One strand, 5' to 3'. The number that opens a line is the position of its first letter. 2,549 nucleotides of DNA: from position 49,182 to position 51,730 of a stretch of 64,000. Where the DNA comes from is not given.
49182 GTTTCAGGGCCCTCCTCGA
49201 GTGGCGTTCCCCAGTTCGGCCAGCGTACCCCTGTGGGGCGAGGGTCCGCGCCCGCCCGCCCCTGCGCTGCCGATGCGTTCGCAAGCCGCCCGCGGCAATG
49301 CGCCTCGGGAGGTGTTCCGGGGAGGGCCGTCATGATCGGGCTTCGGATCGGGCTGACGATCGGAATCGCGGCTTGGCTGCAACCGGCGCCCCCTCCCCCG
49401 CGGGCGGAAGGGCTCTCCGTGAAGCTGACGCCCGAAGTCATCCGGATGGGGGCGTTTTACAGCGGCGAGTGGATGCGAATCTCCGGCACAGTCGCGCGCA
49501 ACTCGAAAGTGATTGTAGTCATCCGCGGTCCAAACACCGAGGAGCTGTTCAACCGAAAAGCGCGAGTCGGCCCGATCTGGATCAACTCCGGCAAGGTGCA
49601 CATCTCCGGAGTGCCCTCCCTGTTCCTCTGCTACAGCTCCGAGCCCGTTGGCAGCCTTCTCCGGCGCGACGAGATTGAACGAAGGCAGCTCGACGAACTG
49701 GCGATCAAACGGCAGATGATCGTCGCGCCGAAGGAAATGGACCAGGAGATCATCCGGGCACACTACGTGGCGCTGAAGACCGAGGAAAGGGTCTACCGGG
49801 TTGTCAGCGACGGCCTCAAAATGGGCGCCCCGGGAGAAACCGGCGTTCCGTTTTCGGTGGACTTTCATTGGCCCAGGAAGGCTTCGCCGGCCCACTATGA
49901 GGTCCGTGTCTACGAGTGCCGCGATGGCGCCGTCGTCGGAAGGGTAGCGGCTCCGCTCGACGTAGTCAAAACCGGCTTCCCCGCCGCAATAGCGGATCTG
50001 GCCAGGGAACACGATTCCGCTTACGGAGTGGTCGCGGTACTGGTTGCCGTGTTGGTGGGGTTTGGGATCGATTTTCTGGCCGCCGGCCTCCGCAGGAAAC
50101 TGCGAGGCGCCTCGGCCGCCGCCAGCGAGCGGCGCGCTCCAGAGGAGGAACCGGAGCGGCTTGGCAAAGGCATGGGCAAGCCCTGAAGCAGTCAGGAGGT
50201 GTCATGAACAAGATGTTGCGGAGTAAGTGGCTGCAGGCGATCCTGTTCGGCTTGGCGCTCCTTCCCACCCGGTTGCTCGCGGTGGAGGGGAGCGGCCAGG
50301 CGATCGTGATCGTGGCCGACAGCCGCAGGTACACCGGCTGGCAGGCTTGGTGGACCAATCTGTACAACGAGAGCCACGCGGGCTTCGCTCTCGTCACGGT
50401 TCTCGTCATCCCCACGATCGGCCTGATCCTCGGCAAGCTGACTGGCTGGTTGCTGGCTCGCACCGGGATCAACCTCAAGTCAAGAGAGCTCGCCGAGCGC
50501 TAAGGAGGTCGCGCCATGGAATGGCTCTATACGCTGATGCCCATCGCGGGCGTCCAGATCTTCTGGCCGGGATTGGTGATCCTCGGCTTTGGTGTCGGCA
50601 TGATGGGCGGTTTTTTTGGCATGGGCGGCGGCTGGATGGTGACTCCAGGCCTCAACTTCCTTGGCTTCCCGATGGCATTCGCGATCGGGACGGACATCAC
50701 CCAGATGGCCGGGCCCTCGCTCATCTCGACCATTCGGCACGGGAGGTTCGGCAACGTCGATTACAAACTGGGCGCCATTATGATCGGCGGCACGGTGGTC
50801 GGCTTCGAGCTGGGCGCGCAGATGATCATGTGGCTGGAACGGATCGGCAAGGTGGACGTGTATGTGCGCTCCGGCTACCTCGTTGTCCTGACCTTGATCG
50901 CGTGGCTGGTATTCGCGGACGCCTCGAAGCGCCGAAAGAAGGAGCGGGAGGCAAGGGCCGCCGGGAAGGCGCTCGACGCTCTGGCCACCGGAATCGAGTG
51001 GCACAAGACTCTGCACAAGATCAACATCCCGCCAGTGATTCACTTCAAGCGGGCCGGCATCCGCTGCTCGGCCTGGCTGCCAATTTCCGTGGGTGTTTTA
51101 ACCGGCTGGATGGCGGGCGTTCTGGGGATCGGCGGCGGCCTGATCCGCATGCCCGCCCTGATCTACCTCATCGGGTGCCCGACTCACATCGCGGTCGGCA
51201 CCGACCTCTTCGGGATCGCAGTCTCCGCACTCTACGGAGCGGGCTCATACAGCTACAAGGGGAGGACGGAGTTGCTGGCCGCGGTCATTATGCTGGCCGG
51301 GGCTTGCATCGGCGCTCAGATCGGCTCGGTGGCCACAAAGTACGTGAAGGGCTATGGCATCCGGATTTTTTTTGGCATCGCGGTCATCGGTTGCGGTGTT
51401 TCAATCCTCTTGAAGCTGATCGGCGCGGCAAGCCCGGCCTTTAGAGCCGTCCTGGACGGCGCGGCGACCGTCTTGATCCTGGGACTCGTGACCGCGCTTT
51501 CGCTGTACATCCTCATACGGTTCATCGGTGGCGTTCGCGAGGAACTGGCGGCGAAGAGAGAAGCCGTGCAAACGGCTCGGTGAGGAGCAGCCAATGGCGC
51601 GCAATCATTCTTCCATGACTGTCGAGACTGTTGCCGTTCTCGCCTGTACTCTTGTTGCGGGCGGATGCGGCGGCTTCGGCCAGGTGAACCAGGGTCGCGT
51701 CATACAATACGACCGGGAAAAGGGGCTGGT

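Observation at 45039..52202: Three TauE/DUF81 permeases interleaved with an outer-membrane alginate-export porin and three small envelope proteins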

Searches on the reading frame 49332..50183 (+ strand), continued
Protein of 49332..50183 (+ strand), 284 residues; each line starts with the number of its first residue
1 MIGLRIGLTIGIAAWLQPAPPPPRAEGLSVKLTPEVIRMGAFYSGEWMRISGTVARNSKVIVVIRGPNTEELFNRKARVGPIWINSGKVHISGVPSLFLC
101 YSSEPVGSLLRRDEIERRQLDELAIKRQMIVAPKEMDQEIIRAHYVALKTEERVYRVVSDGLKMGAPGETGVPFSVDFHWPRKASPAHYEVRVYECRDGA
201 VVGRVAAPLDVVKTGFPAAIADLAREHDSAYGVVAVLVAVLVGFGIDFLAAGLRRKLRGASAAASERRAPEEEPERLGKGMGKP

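Call 104: search_protein_families(library=pfam, proteins=[L038:10794-12296:+, L043:10824-12212:+, L005:12829-14424:+], max_evalue=0.001)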
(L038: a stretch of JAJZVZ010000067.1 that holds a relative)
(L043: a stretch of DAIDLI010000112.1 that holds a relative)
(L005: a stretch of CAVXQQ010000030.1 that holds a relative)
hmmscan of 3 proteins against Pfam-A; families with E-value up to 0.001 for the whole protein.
L038:10794-12296:+ (501 aa): 1 family
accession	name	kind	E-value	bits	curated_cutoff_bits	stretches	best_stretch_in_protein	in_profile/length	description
PF07396.17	Porin_O_P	-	2.9e-18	66.7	20.9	1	138-474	1-343/370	Phosphate-selective porin O and P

L043:10824-12212:+ (463 aa): 2 families
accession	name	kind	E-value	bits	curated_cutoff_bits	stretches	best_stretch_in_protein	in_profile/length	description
PF07396.17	Porin_O_P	-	1.5e-18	67.7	20.9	1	105-435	5-342/370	Phosphate-selective porin O and P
PF07642.17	BBP2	-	0.0008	19.2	26.2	0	152-213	78-140/339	Putative beta-barrel porin-2, OmpL-like. bbp2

L005:12829-14424:+ (532 aa): 1 family
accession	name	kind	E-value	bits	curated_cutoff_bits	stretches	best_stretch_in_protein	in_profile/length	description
PF13372.12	Alginate_exp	-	1.5e-67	228.6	25.2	1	136-516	2-386/395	Alginate export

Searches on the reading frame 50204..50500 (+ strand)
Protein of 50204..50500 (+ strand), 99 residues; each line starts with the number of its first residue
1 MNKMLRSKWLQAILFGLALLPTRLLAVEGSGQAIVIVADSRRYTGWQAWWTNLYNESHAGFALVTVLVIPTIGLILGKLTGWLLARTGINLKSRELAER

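Call 4: search_protein_families(library=pfam, proteins=[window:50204-50500:+], max_evalue=0.01)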
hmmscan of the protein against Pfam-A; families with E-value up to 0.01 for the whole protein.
window:50204-50500:+ (99 aa): 0 families

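Call 5: search_protein_families(library=ncbifam, proteins=[window:50204-50500:+], max_evalue=0.01)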
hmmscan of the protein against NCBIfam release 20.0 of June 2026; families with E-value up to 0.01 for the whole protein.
window:50204-50500:+ (99 aa): 2 families
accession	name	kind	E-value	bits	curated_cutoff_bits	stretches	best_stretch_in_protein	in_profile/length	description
NF040783.1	DVU0150_fam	equivalog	2.8e-25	88.6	70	1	3-99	3-99/99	DVU0150 family protein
NF050032.1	Rv1733c_fam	subfamily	0.0079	16.1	80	0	8-53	133-178/180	Rv1733c family protein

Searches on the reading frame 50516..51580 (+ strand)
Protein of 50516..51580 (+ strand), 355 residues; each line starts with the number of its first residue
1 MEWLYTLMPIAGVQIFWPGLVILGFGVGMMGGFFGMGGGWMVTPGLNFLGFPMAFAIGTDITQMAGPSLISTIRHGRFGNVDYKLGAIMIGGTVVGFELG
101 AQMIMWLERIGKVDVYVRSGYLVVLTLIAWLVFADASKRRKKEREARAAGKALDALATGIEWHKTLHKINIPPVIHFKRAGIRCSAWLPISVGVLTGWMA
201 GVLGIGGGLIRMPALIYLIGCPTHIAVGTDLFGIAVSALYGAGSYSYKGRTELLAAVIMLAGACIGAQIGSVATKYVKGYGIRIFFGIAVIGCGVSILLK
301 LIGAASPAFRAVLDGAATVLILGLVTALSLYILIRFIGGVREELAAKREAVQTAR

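Call 4: search_protein_families(library=pfam, proteins=[window:50516-51580:+], max_evalue=0.01)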
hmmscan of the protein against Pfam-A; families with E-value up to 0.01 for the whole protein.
window:50516-51580:+ (355 aa): 1 family
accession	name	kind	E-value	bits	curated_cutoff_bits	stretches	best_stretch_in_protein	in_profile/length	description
PF01925.25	TauE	-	8.1e-41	140.7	32.6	1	20-296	1-236/237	Sulfite exporter TauE/SafE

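Call 5: search_protein_families(library=ncbifam, proteins=[window:50516-51580:+], max_evalue=0.01)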
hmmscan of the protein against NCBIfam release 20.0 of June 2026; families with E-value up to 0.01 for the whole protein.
window:50516-51580:+ (355 aa): 1 family
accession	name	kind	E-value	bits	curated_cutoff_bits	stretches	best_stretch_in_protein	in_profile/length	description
NF007909.0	PRK10621.1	equivalog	4.9e-06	26.1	383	1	18-153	9-141/266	hypothetical protein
